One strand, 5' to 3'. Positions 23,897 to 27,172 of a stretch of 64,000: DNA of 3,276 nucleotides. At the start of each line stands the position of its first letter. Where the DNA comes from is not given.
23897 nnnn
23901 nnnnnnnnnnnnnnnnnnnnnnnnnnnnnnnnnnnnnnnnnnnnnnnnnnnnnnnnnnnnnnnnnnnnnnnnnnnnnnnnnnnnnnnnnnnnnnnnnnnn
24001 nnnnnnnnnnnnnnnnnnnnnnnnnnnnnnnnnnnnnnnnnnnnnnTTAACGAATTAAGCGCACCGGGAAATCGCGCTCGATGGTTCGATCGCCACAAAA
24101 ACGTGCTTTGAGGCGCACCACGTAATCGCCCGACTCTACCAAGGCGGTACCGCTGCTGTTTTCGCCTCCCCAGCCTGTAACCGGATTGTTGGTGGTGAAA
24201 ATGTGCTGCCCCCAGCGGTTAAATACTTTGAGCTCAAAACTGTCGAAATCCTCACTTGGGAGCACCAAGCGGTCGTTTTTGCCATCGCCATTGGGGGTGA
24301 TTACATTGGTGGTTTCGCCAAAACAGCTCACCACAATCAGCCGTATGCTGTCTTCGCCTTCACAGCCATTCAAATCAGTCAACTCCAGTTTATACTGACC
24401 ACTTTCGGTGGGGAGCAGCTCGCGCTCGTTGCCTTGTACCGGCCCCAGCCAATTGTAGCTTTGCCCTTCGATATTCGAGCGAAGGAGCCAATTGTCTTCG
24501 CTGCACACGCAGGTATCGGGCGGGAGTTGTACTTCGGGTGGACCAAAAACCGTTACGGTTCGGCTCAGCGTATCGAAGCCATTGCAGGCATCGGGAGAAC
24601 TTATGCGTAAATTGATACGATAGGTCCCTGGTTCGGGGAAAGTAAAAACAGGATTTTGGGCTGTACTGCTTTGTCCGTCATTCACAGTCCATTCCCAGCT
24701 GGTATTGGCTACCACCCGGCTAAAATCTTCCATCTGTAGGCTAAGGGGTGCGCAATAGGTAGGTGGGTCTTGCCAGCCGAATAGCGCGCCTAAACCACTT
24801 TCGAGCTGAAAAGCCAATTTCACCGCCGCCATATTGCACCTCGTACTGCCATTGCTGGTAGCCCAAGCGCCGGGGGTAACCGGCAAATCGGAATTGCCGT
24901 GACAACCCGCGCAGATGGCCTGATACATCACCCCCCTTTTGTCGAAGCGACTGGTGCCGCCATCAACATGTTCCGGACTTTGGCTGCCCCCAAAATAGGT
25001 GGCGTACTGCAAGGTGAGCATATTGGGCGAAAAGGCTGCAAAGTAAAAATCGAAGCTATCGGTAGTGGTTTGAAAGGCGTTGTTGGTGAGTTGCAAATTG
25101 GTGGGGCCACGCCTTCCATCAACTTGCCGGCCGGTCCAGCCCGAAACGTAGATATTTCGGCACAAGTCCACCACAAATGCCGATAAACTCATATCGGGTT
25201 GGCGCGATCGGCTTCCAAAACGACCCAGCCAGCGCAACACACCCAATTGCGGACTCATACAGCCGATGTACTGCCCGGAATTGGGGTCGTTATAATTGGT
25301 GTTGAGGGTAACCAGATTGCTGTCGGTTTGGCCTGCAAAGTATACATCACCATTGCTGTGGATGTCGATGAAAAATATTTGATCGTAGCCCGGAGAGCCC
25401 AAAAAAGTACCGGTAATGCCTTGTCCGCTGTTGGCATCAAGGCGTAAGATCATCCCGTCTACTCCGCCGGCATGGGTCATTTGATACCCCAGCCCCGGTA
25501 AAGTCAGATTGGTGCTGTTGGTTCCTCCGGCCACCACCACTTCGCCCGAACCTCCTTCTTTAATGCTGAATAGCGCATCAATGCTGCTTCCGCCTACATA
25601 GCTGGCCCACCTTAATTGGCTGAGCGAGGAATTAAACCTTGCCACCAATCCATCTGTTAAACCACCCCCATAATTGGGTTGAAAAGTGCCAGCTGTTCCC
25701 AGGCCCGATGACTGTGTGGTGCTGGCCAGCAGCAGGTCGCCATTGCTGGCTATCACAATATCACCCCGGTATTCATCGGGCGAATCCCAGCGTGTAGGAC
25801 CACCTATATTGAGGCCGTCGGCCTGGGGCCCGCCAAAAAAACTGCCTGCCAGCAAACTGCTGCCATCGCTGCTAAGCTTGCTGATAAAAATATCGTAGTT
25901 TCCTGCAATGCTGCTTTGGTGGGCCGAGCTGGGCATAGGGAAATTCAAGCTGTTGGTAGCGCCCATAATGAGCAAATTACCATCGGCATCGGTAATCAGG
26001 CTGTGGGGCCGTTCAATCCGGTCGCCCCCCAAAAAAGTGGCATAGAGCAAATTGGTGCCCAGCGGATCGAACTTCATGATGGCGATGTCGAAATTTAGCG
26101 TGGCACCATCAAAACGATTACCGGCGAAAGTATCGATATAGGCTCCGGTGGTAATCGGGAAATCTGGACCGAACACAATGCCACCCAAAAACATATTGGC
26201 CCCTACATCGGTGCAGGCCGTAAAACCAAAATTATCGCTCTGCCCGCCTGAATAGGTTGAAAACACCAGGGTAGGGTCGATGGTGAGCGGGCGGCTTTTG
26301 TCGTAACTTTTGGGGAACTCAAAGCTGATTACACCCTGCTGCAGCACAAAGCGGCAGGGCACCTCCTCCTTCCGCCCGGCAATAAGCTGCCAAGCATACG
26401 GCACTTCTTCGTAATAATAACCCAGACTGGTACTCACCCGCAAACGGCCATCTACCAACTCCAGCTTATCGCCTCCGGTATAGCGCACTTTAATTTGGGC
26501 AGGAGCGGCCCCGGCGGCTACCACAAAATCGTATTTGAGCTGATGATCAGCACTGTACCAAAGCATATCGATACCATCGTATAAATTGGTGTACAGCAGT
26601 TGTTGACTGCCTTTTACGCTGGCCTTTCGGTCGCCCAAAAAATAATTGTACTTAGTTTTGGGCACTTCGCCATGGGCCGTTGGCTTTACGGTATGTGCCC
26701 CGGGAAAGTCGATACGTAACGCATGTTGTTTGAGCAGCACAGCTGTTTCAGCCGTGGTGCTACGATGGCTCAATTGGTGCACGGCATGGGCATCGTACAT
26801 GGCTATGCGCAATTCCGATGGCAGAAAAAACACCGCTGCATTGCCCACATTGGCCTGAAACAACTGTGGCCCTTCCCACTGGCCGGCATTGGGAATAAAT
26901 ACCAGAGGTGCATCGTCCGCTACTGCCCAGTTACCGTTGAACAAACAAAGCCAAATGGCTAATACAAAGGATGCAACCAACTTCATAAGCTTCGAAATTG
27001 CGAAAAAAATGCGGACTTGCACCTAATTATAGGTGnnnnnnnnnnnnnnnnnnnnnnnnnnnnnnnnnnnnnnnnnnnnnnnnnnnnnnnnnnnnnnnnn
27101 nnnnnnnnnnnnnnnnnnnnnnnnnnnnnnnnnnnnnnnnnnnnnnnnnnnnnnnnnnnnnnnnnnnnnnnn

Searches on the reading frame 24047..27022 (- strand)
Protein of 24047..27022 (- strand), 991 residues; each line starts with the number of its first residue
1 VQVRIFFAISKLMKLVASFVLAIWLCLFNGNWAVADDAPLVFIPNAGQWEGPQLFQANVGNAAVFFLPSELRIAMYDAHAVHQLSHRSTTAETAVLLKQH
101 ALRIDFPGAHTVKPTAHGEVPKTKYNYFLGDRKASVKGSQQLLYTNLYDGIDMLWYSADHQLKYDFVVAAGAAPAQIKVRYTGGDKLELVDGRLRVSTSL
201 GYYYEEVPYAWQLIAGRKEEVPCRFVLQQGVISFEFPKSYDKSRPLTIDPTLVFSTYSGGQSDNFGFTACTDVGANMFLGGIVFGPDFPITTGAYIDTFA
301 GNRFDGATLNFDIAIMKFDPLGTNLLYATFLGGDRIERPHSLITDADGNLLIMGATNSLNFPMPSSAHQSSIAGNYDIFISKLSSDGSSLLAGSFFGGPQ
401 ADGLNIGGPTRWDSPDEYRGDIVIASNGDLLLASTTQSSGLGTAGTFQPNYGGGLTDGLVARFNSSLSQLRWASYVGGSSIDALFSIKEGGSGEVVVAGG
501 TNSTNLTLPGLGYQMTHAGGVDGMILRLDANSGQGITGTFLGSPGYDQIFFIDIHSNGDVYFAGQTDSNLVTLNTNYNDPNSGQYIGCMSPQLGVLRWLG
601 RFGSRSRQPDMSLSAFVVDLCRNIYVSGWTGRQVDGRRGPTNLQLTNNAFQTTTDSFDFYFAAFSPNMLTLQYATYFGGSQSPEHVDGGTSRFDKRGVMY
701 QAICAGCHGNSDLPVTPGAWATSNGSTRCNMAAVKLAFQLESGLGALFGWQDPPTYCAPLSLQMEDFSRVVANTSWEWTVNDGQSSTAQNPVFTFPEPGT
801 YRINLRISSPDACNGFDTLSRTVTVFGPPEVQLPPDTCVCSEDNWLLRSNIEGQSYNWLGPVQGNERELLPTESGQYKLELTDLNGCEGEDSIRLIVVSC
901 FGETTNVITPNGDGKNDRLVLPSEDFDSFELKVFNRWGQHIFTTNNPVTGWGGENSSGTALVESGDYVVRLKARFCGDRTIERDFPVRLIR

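Call 29: search_protein_families(library=pfam, proteins=[window:24047-27022:-], max_evalue=0.01)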
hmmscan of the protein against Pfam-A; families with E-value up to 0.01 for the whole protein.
window:24047-27022:- (991 aa): 4 families
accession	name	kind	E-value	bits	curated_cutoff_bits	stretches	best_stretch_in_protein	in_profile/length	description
PF25778.1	DUF7948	-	2.7e-57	194.7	27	1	42-251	1-214/214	Domain of unknown function (DUF7948)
PF13585.12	CHU_C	-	4.8e-14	52.7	27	1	904-973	3-72/86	CHU_C Type IX secretion signal domain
PF18911.6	PKD_4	-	1.7e-07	31.7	27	1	773-817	34-79/85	PKD domain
PF00801.26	PKD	-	1.1e-05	25.8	23.5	1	771-809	27-67/80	PKD domain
